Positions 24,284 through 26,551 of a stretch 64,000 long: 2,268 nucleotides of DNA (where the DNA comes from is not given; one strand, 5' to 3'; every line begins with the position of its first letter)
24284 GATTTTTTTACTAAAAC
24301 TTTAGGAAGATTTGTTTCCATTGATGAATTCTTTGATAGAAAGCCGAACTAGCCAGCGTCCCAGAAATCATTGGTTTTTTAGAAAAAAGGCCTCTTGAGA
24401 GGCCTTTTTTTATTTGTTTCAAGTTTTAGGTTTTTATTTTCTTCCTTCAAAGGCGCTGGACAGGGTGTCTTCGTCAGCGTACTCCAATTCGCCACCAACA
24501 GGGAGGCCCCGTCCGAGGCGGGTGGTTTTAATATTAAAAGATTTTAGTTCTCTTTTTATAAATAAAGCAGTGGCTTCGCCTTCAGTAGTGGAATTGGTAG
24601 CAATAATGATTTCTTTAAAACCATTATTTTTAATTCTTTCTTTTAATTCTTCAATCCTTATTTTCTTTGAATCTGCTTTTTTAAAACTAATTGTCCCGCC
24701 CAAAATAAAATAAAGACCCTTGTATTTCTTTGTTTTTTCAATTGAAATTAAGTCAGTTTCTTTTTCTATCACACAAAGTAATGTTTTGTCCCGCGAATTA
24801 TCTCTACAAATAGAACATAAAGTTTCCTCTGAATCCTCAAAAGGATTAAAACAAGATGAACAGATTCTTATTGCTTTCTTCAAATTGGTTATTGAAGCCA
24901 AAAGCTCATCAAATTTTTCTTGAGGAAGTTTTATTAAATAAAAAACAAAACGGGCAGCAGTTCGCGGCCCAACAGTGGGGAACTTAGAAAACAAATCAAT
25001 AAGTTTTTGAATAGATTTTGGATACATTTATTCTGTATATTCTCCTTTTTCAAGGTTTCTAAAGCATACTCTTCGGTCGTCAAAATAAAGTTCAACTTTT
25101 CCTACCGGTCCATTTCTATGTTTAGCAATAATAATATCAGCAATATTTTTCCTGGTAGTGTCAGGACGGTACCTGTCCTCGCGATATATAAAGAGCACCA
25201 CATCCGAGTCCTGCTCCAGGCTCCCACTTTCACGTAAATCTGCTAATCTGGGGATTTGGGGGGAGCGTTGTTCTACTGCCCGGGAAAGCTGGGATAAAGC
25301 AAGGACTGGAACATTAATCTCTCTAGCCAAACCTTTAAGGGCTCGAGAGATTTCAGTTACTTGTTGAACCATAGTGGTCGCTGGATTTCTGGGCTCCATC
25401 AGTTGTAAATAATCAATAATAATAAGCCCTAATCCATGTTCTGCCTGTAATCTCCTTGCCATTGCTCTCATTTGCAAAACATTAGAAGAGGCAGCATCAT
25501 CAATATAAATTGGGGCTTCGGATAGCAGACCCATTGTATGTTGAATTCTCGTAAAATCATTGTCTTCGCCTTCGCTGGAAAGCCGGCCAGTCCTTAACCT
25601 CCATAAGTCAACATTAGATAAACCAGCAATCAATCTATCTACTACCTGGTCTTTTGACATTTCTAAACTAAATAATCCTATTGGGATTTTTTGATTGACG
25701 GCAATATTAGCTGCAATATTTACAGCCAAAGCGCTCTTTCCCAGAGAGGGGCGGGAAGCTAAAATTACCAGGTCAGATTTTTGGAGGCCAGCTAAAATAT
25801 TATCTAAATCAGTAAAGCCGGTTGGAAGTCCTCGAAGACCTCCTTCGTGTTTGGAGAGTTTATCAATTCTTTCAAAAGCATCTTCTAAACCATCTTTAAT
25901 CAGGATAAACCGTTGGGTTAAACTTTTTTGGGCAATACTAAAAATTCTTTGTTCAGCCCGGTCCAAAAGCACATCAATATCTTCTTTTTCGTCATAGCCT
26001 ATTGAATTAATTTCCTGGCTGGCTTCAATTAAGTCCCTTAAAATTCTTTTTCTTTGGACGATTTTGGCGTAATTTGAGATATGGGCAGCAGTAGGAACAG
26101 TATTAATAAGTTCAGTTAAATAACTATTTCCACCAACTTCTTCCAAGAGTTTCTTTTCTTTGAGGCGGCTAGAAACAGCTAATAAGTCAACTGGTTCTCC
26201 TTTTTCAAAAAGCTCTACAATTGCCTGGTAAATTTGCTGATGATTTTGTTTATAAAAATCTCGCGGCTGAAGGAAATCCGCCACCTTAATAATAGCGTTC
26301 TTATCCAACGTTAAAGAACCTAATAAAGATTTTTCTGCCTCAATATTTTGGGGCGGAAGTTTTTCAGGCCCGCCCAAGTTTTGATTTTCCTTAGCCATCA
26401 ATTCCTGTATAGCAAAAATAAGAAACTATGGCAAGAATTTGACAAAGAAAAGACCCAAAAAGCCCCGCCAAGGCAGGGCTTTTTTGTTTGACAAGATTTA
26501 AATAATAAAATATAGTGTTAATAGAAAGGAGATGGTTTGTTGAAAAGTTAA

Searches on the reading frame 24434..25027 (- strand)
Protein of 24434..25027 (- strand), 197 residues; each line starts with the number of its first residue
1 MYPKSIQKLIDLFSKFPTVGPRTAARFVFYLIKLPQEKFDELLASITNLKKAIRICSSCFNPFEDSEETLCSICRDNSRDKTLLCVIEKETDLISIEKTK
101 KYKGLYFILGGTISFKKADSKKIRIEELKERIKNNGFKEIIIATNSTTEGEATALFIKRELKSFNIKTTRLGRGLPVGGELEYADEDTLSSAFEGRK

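Call 13: search_protein_families(library=pfam, proteins=[window:24434-25027:-], max_evalue=0.01)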
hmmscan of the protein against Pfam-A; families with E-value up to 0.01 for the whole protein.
window:24434-25027:- (197 aa): 6 families
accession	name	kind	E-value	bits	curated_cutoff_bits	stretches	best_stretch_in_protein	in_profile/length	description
PF13662.12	Toprim_4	-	5.5e-20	71.8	25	1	84-171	3-84/85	Toprim domain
PF01751.28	Toprim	-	3.1e-12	46.9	23.1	1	84-165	2-90/96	Toprim domain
PF21175.2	RecR_C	-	4.3e-12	45.6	22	1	174-197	1-24/24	RecR, C-terminal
PF21176.3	RecR_HhH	-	8.5e-09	35.5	27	1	6-48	1-43/45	RecR, helix-hairpin-helix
PF02132.21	RecR_ZnF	-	0.0013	18.9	22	1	53-76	1-21/21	RecR, Cys4-zinc finger domain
PF08772.16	Zn_ribbon_NOB1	-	0.0025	18.3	24.9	1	46-101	1-56/72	Nin one binding (NOB1) Zn-ribbon like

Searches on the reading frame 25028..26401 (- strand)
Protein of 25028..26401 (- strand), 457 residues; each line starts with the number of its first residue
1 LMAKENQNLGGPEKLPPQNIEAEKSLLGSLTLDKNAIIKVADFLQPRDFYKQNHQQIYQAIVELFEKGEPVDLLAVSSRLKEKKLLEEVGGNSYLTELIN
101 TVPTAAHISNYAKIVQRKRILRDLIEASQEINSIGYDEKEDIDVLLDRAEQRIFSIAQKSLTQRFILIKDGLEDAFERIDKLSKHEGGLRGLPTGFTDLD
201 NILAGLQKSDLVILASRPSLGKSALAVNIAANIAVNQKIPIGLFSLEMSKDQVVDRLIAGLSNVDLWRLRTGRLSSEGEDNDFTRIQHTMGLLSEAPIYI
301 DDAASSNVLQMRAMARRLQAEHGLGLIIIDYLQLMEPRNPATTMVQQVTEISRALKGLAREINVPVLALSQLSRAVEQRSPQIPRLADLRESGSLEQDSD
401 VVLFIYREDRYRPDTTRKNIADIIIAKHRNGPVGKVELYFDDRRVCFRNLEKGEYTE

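Call 13: search_protein_families(library=pfam, proteins=[window:25028-26401:-], max_evalue=0.01)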
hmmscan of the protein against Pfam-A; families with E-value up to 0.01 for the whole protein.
window:25028-26401:- (457 aa): 3 families
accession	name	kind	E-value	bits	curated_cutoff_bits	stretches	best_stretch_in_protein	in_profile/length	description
PF03796.21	DnaB_C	-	1.2e-95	320.2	27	1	191-449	1-255/255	DnaB-like helicase C terminal domain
PF00772.26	DnaB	-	6.7e-36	122.9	23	1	16-116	2-102/103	DnaB-like helicase N terminal domain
PF13481.12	AAA_25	-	3.6e-09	37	27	1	197-372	20-190/195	AAA domain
